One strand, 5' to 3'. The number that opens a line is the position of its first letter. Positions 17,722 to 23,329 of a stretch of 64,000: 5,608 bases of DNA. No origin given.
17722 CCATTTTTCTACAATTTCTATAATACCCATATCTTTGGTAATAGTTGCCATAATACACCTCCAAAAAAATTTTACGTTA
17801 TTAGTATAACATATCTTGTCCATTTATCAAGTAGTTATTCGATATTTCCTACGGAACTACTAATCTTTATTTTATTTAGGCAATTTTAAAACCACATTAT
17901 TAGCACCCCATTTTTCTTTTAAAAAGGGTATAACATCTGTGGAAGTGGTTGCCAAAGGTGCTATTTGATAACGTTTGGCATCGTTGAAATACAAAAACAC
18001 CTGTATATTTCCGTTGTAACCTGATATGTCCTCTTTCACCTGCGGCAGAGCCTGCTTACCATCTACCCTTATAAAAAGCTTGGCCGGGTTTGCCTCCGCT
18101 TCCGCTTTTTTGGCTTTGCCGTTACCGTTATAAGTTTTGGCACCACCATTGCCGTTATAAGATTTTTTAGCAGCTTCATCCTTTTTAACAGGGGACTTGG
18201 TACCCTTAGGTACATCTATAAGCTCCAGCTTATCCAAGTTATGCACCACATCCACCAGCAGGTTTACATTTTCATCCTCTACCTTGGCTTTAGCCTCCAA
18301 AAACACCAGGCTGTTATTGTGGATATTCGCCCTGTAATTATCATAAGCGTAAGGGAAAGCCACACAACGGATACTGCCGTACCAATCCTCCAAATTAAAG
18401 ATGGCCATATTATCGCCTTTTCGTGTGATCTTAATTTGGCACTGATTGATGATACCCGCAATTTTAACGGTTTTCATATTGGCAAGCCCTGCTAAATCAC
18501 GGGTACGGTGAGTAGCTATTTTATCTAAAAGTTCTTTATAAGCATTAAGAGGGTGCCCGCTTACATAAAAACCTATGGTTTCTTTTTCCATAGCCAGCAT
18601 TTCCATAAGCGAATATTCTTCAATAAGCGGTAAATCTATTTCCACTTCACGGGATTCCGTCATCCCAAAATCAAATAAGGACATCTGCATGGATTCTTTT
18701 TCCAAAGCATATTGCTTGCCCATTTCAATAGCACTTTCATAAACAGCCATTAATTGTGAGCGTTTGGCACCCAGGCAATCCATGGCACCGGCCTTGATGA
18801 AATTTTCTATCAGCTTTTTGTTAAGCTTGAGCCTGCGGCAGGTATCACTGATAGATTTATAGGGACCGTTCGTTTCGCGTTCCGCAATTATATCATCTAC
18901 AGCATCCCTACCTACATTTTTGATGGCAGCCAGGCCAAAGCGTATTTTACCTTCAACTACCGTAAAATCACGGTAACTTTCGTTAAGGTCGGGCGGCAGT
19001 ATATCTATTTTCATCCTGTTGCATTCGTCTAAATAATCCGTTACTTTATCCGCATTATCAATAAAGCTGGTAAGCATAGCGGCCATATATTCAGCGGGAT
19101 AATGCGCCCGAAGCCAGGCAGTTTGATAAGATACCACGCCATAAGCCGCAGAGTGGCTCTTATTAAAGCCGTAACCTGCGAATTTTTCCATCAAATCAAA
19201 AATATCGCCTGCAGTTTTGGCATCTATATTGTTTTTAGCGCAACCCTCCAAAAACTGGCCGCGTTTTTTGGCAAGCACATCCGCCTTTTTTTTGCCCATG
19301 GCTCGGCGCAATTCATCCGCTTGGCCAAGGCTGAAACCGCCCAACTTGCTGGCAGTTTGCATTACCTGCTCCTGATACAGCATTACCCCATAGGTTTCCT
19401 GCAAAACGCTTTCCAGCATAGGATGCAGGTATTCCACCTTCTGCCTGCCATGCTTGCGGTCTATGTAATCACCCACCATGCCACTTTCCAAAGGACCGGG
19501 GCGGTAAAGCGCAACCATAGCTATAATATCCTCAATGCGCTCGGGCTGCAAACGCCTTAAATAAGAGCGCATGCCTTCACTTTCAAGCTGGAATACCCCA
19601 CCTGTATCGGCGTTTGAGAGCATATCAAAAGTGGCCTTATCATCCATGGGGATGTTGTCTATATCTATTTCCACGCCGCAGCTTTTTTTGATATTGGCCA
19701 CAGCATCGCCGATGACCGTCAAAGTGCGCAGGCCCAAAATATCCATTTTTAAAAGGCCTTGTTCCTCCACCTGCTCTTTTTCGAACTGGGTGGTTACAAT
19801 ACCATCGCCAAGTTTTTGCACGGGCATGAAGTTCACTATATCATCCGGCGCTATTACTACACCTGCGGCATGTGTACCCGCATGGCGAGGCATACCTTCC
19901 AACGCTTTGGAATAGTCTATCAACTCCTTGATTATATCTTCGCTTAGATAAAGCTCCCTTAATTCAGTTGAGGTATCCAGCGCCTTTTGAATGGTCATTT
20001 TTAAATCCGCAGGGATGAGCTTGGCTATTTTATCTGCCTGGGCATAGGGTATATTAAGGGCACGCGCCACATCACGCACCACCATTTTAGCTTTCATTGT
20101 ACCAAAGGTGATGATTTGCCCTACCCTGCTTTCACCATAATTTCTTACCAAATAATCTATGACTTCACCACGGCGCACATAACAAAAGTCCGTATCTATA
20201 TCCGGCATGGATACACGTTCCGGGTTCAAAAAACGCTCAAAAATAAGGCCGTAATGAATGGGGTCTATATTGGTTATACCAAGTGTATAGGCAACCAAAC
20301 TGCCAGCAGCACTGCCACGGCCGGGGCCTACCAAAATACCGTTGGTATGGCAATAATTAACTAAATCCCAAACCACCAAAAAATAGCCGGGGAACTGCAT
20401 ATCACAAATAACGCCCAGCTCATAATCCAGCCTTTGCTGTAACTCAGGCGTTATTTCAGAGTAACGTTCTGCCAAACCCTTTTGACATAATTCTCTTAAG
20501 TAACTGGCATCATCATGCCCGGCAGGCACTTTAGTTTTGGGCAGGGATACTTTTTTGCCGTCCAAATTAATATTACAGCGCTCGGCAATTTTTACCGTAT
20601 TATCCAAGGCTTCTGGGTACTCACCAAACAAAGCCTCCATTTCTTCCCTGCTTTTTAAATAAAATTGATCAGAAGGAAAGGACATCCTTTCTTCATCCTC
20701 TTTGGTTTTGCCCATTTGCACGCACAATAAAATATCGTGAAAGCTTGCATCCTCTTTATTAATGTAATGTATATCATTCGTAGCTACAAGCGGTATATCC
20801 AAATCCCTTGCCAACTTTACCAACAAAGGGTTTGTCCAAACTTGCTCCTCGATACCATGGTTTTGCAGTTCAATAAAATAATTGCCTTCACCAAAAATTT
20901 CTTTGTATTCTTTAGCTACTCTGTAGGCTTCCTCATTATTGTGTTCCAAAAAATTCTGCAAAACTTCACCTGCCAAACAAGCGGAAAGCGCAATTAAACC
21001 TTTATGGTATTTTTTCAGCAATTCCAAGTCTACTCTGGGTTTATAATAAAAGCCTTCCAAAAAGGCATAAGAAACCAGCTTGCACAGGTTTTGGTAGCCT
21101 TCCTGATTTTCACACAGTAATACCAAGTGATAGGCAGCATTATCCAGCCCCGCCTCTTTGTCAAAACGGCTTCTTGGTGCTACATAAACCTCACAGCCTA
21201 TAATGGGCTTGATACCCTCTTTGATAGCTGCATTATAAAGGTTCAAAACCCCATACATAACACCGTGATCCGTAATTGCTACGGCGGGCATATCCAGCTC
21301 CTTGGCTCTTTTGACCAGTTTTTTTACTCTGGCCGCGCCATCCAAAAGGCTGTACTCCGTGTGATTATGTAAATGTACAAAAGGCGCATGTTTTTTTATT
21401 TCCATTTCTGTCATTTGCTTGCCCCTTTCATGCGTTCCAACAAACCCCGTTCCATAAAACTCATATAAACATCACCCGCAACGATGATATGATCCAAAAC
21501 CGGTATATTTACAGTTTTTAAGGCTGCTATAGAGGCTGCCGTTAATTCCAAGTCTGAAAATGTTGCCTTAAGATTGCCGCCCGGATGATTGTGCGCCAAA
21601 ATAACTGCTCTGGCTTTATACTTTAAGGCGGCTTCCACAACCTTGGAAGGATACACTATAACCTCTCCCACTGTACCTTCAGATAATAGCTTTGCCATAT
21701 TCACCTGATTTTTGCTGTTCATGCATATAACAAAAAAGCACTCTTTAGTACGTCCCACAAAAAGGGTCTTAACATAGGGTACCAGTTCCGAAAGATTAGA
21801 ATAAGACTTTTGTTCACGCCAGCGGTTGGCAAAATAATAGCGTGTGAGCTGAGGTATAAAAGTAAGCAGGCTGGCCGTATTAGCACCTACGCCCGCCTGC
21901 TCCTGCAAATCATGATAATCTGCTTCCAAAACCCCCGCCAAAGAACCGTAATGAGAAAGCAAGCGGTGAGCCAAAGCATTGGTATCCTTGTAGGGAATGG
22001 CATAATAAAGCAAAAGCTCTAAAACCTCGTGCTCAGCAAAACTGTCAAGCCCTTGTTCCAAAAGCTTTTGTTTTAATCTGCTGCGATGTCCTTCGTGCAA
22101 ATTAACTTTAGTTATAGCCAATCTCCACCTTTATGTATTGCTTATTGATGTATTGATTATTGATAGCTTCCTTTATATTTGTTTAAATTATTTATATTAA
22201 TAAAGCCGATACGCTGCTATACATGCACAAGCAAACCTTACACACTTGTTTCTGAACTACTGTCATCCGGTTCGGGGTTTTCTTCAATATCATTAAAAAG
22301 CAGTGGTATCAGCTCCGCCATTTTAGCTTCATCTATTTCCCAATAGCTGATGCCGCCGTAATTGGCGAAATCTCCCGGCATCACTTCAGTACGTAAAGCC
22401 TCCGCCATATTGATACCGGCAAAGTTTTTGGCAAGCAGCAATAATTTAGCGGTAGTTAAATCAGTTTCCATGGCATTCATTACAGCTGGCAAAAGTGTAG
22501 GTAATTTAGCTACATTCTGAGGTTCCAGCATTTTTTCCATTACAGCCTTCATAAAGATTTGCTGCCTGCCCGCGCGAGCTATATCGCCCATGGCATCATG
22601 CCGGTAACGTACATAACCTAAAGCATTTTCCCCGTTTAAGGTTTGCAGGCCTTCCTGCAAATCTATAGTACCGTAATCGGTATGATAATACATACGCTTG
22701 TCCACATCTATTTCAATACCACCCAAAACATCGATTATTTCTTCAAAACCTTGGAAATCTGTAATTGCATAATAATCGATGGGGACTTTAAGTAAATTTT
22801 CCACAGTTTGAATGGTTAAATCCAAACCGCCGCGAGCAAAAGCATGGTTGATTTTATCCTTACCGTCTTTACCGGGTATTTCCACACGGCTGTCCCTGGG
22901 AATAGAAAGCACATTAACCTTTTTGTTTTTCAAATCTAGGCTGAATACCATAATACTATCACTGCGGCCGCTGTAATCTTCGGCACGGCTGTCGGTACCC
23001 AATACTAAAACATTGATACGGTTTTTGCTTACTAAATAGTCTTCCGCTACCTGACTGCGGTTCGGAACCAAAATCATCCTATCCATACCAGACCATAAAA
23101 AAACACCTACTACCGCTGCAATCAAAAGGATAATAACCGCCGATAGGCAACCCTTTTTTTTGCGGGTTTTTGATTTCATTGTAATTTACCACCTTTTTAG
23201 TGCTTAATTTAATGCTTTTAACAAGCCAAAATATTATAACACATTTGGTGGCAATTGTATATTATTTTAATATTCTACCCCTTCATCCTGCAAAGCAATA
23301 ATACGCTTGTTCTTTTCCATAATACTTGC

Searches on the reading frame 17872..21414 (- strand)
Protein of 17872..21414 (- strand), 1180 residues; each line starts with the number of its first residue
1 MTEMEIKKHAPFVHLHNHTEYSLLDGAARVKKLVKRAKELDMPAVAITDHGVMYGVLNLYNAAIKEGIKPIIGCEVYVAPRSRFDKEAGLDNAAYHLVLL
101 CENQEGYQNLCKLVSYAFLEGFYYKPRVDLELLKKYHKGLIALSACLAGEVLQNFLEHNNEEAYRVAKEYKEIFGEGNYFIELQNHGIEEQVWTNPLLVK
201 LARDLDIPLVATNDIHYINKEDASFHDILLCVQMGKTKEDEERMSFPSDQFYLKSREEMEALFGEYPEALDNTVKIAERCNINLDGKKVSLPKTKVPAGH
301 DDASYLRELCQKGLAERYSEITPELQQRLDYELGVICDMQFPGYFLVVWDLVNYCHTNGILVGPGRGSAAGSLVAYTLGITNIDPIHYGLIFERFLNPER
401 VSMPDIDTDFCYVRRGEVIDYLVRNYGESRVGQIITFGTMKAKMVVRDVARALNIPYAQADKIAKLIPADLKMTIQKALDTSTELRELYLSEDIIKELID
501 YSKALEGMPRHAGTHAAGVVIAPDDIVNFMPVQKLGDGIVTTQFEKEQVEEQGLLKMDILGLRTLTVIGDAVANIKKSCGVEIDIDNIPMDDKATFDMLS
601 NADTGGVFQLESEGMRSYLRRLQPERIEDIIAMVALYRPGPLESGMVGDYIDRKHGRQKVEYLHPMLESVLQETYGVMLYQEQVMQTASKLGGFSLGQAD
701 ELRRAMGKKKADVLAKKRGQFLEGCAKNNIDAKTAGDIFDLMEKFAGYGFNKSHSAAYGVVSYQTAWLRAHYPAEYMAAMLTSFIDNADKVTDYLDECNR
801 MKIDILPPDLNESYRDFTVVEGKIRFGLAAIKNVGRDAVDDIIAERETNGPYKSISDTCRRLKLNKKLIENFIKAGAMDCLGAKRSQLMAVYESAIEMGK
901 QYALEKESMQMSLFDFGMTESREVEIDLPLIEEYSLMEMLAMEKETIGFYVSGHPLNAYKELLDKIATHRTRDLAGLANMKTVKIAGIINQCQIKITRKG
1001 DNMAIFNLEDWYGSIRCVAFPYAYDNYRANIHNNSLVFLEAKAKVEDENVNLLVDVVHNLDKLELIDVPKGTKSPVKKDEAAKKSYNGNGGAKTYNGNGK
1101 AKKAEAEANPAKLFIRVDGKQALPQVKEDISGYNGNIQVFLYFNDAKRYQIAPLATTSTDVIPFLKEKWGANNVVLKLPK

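Call 53: search_protein_families(library=pfam, proteins=[window:17872-21414:-], max_evalue=0.000001)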
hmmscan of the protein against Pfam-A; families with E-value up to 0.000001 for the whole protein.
window:17872-21414:- (1180 aa): 5 families
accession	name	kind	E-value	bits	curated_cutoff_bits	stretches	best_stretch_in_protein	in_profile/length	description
PF07733.18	DNA_pol3_alpha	-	3.5e-106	355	23.9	1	304-561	1-260/260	Bacterial DNA polymerase III alpha NTPase domain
PF17657.6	DNA_pol3_finger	-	1.2e-68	230.1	22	1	564-729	1-166/166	Bacterial DNA polymerase III alpha subunit finger domain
PF02811.25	PHP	-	1.8e-62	211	26.4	1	14-186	1-164/164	PHP domain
PF14579.12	HHH_6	-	9.9e-30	103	25.6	1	802-888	1-90/90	Helix-hairpin-helix motif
PF01336.31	tRNA_anti-codon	-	1e-08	35.5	27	1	983-1057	1-72/75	OB-fold nucleic acid binding domain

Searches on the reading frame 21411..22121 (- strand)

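Call 53: search_protein_families(library=pfam, proteins=[window:21411-22121:-], max_evalue=0.000001)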
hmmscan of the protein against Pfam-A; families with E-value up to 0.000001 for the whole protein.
window:21411-22121:- (236 aa): 1 family
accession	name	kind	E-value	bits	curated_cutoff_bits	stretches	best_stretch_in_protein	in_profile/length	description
PF04002.20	RadC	-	1.4e-32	112.6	22.1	1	110-227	4-121/121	RadC-like JAB domain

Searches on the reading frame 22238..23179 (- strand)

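Call 53: search_protein_families(library=pfam, proteins=[window:22238-23179:-], max_evalue=0.000001)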
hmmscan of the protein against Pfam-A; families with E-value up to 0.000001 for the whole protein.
window:22238-23179:- (313 aa): 1 family
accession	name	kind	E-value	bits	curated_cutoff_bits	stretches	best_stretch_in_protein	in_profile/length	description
PF03816.19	LytR_cpsA_psr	-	1e-50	172.2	24.6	1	72-218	1-149/150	LytR_cpsA_psr family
